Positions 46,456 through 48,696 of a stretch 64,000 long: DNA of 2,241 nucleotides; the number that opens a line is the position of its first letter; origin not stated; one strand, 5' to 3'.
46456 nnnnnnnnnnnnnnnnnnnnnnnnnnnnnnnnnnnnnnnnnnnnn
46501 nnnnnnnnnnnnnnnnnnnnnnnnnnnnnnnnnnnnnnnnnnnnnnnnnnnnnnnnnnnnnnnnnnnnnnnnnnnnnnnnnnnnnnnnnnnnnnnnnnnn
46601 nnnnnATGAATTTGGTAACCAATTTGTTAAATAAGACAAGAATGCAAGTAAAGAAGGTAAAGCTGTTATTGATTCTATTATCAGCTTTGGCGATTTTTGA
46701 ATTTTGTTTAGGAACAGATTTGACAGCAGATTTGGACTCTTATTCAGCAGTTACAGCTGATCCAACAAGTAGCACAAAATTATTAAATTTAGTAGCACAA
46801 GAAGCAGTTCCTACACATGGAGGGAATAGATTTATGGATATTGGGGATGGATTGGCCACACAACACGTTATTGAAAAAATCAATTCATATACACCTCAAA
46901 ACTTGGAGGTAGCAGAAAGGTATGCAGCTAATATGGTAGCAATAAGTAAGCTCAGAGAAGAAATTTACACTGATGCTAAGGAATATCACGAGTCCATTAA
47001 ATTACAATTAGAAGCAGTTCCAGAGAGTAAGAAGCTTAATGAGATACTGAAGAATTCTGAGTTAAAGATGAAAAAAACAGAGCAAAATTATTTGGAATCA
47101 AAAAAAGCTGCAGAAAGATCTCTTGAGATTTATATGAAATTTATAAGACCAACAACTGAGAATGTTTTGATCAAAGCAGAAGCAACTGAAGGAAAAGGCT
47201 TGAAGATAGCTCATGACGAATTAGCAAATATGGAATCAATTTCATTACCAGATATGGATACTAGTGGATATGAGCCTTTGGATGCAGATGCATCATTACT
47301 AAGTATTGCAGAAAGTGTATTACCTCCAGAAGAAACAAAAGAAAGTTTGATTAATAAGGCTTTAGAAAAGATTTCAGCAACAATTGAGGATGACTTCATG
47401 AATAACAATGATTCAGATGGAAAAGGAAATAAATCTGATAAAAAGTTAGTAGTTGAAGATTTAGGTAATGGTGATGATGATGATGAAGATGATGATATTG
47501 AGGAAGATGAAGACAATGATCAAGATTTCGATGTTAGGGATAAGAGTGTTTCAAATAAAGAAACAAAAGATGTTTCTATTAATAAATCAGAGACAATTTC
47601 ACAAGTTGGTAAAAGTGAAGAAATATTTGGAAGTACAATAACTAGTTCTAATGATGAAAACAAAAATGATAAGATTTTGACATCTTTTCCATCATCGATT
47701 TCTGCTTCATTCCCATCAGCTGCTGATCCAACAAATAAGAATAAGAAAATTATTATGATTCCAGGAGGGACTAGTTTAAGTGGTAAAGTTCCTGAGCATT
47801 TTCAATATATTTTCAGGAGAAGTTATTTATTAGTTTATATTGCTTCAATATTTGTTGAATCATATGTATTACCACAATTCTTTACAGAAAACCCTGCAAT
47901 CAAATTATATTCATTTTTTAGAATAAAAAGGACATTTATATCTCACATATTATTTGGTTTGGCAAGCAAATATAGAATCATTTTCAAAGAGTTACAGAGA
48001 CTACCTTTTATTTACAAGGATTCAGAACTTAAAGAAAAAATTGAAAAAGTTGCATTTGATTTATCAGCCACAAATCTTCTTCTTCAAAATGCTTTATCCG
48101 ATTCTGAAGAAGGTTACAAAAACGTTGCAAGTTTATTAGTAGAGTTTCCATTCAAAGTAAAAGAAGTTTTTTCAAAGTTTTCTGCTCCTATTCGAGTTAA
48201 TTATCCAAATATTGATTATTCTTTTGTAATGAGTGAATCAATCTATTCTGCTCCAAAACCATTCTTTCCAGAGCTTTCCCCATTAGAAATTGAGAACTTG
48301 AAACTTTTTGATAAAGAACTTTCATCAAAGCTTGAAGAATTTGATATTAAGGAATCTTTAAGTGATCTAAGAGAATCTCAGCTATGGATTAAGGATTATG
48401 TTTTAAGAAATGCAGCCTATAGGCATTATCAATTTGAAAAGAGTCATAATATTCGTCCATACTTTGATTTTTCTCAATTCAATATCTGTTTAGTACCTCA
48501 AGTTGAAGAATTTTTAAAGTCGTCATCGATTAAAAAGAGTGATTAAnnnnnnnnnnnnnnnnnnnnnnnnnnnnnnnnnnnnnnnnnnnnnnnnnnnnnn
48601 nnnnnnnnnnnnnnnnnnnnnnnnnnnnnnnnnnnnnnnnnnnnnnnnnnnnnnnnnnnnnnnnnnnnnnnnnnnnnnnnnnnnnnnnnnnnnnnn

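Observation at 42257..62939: About 21-kb run of six same-strand genes for signal-peptide/TM proteins with no recognisable domains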

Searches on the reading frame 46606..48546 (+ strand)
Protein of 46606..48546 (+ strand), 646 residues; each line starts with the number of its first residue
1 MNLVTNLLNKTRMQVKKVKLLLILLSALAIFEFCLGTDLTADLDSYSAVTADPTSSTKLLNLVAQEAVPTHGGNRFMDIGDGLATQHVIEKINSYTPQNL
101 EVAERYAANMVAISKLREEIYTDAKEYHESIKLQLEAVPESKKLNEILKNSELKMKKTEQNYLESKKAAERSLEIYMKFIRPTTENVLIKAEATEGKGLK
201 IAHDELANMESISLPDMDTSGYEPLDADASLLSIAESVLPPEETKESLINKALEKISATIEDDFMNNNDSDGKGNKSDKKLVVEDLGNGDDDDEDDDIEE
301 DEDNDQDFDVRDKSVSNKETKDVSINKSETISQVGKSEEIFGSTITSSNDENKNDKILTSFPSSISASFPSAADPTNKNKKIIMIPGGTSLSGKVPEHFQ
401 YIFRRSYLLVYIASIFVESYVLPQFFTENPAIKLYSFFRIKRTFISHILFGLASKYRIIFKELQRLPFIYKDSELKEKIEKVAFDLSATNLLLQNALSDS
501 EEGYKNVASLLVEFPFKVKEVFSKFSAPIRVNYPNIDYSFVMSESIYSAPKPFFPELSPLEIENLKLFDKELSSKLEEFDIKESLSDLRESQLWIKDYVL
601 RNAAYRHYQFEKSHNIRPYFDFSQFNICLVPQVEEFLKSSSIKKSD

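Call 4: search_protein_families(library=pfam, proteins=[window:46606-48546:+], max_evalue=1)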
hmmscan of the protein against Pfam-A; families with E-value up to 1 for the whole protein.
window:46606-48546:+ (646 aa): 0 families

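Call 92: search_solved_structures(query=A5, max_evalue=1)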
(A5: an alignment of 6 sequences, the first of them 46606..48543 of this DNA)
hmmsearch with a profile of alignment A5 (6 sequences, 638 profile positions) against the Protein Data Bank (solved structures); distinct sequences matched with E-value up to 1: 0.
